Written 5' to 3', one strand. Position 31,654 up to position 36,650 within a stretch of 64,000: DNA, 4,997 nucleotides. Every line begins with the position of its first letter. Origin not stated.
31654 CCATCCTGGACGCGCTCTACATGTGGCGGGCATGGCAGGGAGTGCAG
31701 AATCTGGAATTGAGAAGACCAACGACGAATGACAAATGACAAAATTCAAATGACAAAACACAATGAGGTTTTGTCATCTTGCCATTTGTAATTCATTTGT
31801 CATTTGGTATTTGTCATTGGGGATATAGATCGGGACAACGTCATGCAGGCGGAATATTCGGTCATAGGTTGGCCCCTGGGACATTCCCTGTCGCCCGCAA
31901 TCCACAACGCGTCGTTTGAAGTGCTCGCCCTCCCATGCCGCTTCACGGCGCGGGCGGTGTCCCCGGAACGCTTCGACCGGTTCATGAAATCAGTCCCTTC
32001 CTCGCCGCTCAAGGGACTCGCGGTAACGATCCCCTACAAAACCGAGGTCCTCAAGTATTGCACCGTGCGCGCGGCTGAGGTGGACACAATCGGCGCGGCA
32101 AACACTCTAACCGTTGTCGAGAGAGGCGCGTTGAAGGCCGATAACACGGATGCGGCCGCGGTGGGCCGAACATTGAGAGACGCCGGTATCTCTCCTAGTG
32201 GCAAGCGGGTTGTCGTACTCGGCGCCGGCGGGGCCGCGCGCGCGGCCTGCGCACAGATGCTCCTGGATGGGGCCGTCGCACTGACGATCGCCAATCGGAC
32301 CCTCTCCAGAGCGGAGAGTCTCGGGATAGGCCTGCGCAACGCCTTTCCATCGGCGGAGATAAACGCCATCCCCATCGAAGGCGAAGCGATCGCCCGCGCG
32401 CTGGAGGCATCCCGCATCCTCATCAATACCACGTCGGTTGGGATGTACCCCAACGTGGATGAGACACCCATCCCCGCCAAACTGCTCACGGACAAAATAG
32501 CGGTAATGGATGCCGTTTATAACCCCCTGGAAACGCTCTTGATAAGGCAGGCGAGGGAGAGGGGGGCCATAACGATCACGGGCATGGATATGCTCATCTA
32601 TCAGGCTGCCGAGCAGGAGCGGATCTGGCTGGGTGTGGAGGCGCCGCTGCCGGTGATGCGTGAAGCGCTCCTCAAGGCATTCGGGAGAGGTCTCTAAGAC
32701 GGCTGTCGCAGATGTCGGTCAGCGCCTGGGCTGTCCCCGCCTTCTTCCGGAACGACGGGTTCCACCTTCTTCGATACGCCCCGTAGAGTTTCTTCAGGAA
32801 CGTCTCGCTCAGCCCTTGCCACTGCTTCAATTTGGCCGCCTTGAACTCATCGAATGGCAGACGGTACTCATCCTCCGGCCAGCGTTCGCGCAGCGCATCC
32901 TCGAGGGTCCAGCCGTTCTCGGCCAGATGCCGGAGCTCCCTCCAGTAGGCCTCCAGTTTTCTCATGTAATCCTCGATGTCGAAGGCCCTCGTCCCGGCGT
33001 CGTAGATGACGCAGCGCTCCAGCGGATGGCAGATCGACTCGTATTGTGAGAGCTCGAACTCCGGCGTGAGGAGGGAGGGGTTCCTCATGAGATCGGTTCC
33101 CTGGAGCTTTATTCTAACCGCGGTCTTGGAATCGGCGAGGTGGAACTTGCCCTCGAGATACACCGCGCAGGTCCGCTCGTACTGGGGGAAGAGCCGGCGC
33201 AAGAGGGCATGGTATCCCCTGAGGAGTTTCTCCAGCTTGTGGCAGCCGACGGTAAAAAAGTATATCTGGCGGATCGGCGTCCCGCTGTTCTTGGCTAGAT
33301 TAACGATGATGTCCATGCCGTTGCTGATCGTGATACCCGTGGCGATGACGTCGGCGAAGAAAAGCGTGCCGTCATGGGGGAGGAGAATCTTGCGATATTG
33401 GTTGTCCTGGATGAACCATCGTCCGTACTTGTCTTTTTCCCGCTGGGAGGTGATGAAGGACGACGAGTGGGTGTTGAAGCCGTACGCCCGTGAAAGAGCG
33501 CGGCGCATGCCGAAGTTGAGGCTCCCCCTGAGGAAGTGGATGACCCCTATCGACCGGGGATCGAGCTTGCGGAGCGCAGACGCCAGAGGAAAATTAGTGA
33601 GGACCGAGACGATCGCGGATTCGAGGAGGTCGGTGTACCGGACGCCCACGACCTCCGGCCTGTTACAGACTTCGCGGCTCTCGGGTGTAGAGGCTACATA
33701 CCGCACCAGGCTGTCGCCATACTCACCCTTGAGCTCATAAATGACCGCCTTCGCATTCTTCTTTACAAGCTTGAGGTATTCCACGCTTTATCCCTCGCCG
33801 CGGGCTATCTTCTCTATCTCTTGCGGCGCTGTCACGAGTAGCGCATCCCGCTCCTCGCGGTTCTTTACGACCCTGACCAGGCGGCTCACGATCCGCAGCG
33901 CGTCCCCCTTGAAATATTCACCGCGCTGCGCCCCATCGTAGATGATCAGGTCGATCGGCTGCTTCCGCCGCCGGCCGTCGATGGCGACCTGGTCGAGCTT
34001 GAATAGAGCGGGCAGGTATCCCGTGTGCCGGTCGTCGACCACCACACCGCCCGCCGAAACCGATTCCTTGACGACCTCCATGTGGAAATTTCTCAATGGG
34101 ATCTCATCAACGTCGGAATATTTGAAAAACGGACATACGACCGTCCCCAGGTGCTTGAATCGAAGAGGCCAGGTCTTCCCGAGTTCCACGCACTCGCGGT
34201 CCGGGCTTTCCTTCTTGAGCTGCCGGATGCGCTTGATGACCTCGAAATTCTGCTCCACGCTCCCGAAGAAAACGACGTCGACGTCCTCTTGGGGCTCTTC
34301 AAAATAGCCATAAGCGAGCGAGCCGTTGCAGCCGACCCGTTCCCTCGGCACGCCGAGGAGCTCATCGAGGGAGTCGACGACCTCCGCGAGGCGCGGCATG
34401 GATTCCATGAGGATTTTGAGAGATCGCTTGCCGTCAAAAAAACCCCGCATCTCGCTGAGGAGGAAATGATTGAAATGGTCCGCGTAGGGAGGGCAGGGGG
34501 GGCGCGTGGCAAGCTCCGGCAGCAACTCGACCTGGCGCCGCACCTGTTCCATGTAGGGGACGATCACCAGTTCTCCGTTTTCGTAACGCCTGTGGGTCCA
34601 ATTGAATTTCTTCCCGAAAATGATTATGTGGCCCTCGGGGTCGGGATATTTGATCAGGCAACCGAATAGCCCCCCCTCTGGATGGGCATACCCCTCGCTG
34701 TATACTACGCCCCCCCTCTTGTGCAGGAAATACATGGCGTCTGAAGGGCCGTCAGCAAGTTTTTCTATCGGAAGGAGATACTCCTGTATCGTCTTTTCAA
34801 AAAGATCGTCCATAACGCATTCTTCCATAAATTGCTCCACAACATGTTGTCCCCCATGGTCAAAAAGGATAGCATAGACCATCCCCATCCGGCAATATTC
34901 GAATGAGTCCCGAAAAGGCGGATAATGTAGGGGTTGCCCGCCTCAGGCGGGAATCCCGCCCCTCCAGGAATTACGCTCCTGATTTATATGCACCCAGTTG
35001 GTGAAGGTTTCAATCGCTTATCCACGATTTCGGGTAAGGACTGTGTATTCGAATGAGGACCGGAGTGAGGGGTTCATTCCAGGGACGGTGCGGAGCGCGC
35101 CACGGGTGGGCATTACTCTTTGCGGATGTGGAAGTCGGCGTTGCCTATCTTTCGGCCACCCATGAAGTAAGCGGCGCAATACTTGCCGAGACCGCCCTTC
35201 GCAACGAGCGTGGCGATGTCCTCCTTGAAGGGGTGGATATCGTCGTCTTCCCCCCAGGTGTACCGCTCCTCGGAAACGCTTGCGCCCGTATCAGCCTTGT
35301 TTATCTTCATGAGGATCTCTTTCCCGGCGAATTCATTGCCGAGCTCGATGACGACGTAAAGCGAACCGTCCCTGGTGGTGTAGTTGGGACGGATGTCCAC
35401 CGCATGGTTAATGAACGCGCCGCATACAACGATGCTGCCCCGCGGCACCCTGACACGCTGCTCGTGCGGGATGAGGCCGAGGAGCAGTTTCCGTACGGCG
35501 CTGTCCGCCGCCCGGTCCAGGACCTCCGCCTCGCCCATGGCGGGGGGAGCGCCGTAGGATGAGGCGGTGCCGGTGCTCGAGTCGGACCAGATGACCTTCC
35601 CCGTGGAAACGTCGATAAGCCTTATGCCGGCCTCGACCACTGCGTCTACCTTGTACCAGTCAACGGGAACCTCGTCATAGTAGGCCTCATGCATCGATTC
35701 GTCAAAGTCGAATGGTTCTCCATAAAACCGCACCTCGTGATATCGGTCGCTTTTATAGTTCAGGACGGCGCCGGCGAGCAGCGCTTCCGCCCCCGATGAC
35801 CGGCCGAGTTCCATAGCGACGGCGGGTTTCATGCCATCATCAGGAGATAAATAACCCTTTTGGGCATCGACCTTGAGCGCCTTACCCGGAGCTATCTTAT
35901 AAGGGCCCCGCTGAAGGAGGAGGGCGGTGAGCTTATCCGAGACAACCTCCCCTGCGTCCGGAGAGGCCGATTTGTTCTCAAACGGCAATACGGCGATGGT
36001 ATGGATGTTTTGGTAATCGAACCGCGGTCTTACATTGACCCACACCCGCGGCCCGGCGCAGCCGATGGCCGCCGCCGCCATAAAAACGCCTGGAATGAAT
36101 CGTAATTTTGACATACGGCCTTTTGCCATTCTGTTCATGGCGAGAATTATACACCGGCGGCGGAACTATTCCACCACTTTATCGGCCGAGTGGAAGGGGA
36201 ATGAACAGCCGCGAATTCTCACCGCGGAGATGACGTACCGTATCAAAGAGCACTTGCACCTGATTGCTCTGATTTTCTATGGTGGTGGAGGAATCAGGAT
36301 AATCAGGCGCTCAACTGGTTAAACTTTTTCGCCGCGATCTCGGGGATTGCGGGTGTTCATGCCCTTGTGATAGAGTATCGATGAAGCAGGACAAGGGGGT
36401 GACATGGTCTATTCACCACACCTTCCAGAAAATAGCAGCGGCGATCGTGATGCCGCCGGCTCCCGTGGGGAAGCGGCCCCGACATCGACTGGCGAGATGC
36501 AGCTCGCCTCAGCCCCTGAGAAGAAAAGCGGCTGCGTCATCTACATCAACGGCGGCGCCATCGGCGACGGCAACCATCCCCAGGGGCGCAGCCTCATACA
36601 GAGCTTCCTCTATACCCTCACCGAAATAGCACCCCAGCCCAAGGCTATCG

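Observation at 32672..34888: Two-gene operon: nucleotidyltransferase-like protein plus PRTase-fold protein of unknown function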

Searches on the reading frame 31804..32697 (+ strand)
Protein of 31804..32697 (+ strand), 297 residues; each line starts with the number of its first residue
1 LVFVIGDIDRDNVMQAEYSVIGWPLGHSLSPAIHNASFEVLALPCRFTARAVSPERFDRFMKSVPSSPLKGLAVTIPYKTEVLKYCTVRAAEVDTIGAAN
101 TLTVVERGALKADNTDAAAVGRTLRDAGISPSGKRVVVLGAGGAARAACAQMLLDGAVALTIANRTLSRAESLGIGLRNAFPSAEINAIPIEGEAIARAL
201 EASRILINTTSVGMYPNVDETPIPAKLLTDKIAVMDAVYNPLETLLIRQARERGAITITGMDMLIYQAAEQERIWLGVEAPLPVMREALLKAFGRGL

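Call 61: search_protein_families(library=pfam, proteins=[window:31804-32697:+], max_evalue=0.0001)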
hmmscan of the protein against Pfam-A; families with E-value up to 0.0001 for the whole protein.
window:31804-32697:+ (297 aa): 3 families
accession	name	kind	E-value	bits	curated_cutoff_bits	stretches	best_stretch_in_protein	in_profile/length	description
PF08501.16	Shikimate_dh_N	-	1.9e-20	73.3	27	1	20-102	1-83/83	Shikimate dehydrogenase substrate binding domain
PF18317.6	SDH_C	-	5.6e-12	45.6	25.8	1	260-290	1-31/31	Shikimate 5'-dehydrogenase C-terminal domain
PF01488.26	Shikimate_DH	-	4.6e-07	30.4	24.3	1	132-211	11-84/138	Shikimate / quinate 5-dehydrogenase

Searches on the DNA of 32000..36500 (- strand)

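Call 71: search_rna_families(source=window, start=32000, end=36500, threshold=evalue, max_evalue=1)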
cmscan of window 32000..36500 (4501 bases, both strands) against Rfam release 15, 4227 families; matches with E-value up to 1: 1.
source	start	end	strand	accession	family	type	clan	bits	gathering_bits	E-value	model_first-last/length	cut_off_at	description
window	35464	35539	+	RF01274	sR45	Gene; snRNA; snoRNA; CD-box;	-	21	40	0.19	1-55/55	no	Small nucleolar RNA sR45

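Call 73: search_rna_families(sources=[L007, L009, L027, L037, L040, L050, L060, L073, L022], threshold=gathering)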
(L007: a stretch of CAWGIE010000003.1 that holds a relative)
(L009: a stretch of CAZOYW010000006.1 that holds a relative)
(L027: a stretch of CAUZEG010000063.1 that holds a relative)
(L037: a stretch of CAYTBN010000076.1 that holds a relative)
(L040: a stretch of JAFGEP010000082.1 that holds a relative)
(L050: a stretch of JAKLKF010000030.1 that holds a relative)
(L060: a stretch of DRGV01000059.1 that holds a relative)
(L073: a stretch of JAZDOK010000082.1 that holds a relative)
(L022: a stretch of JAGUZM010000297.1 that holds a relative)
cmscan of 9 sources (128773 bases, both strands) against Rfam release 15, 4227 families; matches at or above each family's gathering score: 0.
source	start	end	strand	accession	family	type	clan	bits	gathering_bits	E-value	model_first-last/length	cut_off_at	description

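Call 95: search_rna_families(sources=[L093, L095, L097], threshold=evalue, max_evalue=0.1)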
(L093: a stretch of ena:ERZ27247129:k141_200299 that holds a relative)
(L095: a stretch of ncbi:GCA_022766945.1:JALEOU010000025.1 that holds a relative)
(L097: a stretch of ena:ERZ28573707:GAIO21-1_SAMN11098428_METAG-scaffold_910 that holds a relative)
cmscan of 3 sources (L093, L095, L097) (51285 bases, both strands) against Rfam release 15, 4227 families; matches with E-value up to 0.1: 1.
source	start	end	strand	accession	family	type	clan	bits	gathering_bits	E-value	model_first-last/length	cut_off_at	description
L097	15783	16016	-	RF00230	T-box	Cis-reg; leader;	-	129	93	2.1e-28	1-219/219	no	T-box leader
